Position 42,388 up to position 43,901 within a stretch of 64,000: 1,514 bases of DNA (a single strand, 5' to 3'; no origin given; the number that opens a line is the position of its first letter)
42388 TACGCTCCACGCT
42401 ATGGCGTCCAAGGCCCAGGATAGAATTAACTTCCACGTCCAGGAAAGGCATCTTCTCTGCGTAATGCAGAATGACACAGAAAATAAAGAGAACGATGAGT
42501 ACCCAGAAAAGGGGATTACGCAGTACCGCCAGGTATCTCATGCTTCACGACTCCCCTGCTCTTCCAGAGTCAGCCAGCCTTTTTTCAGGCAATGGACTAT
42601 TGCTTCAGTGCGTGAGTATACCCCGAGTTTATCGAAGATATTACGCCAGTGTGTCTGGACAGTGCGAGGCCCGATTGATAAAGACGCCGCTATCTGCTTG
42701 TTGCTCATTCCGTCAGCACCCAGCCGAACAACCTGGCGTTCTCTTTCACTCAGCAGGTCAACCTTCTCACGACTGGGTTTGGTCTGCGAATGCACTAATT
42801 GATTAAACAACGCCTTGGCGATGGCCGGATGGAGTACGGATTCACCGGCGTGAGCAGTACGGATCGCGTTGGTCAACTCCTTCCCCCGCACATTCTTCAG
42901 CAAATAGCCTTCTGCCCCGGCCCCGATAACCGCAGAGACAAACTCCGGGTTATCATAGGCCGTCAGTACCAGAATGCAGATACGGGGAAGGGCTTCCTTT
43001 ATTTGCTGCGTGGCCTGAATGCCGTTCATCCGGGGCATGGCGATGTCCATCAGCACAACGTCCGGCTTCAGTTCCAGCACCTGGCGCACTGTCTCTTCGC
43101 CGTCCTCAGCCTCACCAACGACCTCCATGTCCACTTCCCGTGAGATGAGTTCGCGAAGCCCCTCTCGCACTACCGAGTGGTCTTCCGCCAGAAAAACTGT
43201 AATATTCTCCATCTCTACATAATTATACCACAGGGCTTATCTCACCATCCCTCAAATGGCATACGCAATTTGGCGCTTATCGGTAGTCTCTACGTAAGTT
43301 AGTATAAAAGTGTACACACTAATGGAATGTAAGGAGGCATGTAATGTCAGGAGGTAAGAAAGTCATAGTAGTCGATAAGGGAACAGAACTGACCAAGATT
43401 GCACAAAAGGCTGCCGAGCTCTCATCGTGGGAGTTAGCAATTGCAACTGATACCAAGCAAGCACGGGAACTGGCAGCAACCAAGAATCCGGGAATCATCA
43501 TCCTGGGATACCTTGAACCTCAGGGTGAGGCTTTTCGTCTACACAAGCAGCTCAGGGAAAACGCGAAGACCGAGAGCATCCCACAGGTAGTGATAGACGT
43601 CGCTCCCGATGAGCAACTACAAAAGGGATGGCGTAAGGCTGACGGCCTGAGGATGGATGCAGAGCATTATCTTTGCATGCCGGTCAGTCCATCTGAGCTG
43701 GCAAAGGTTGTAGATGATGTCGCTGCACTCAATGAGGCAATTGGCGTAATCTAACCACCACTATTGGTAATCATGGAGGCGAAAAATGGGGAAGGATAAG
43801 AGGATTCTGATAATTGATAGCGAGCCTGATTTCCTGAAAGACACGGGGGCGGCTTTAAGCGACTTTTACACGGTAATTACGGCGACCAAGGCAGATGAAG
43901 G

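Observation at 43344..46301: Three tandem Asp-less receiver-like paralogs, the last fused to MTHFR and a MetV-type zinc-ribbon domain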

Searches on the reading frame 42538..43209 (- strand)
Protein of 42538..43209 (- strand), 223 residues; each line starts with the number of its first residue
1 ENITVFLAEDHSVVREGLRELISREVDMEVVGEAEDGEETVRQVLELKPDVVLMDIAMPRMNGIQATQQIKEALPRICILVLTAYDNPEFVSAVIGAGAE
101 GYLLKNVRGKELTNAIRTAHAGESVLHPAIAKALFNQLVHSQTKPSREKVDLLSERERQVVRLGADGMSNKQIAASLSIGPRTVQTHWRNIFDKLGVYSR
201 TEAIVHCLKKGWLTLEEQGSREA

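Call 19: search_protein_families(library=pfam, proteins=[window:42538-43209:-], max_evalue=0.001)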
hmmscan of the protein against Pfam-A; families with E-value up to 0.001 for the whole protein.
window:42538-43209:- (223 aa): 4 families
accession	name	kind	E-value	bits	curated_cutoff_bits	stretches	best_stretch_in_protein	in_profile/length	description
PF00072.30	Response_reg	-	5e-28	97.9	30.2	1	5-117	1-111/111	Response regulator receiver domain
PF00196.25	GerE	-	8.7e-20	70.6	23.5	1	152-206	2-56/57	Bacterial regulatory proteins, luxR family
PF08281.18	Sigma70_r4_2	-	9.3e-07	28.8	25.7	1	150-187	8-46/54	Sigma-70, region 4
PF13384.12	HTH_23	-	2.2e-06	27.7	24.6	1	155-196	4-45/50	Homeodomain-like domain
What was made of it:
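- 42538..43212 (-): NarL/LuxR-type response regulator (canonical receiver plus GerE helix-turn-helix, 224 aa), divergent from P1. Pfam Response_reg 97.9 bits and GerE 70.6 bits (call 19).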

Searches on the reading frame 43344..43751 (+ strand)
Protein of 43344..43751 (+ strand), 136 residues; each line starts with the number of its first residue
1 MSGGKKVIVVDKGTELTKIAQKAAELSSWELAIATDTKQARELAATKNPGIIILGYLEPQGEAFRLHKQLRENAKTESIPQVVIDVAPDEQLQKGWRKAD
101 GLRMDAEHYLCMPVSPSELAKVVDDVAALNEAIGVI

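Call 3: search_protein_families(library=pfam, proteins=[window:43344-43751:+], max_evalue=1)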
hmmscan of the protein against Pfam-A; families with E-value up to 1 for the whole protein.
window:43344-43751:+ (136 aa): 1 family
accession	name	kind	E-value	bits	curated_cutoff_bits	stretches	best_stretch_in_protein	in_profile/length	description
PF00072.30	Response_reg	-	0.0012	19.4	30.2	1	7-123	1-110/111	Response regulator receiver domain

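Call 4: search_protein_families(library=ncbifam, proteins=[window:43344-43751:+], max_evalue=1)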
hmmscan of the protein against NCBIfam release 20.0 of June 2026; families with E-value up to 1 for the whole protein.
window:43344-43751:+ (136 aa): 31 families (the best 25 are shown)
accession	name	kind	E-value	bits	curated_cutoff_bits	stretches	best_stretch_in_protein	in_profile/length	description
TIGR02154.1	PhoB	equivalog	1.6e-10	40.7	296.2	1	5-123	3-116/226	phosphate regulon transcriptional regulator PhoB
NF045944.1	ResRegRpaBCyano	equivalog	1.8e-09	37.4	330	1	8-124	1-109/229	response regulator transcription factor RpaB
NF007135.0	PRK09581.1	equivalog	1e-08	34.5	474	1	6-122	4-115/457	PleD family two-component system response regulator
NF007005.1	PRK09468.1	equivalog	2.4e-07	30.4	331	1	5-124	4-116/237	osmolarity response regulator transcription factor OmpR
NF040534.1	resp_reg_YycF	equivalog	2.4e-07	30.3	340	1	5-122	1-110/231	response regulator YycF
NF045717.1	DVU0259_DivK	exception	4e-07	30.2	160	1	5-85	3-83/117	DVU0259 family response regulator domain-containing protein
NF007546.0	PRK10161.1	equivalog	2.5e-06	27.2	471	1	6-125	4-118/229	phosphate response regulator transcription factor PhoB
NF008199.0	PRK10955.1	equivalog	8e-05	22.7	341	1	5-121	2-109/232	envelope stress response regulator transcription factor CpxR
NF012227.0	AdeR_RR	equivalog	0.0001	21.9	340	1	4-126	11-125/239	efflux system response regulator transcription factor AdeR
NF007820.0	PRK10529.1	equivalog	0.00011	21.7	325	1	6-121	3-110/225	two-component system response regulator KdpE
NF053854.1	RespRegPhoBBctds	equivalog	0.00017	21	270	1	7-123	1-111/225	two-component system response regulator PhoB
NF047465.1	hybrid_HK_LvrA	exception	0.00017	19.7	1200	1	5-133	468-590/819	hybrid histidine kinase/response regulator LvrA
TIGR01387.1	cztR_silR_copR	subfamily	0.00044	20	279.2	1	8-122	2-109/218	heavy metal response regulator transcription factor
NF007982.1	PRK10710.1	equivalog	0.00045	19.9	380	1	6-123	9-118/235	envelope stress response regulator BaeR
NF040689.1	MtrAB_MtrA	equivalog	0.00045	19.6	300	1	7-120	1-106/219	MtrAB system response regulator MtrA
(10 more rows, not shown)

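Call 37: search_protein_representatives(alignment_id=A2)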
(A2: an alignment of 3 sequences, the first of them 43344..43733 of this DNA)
Query: 3 sequences, 131 profile positions. Proteins with E-value up to 0.001 (for the whole library): 77029; up to 1e-10: 5413; up to 1e-30: 41. The best 150 are listed.
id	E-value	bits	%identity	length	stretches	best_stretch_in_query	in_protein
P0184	4.2e-50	185.1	-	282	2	4-129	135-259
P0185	5.6e-48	178.2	-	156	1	2-118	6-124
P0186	9.7e-43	161.3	-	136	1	4-130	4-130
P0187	1.6e-42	160.5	-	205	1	5-128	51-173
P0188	7.7e-42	158.3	-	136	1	1-127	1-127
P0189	1.2e-40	154.4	-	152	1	1-127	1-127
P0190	2.6e-40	153.4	-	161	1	4-129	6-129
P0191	4.1e-40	152.8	-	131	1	6-129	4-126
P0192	6.5e-38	145.6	-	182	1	4-126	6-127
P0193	2.2e-37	143.9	-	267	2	5-123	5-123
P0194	6.5e-37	142.4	-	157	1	5-128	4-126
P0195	6.9e-37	142.3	-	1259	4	6-85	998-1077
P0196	1.3e-36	141.5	-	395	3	4-128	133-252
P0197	2.8e-36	140.3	-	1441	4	4-86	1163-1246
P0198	7.7e-36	138.9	-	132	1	1-129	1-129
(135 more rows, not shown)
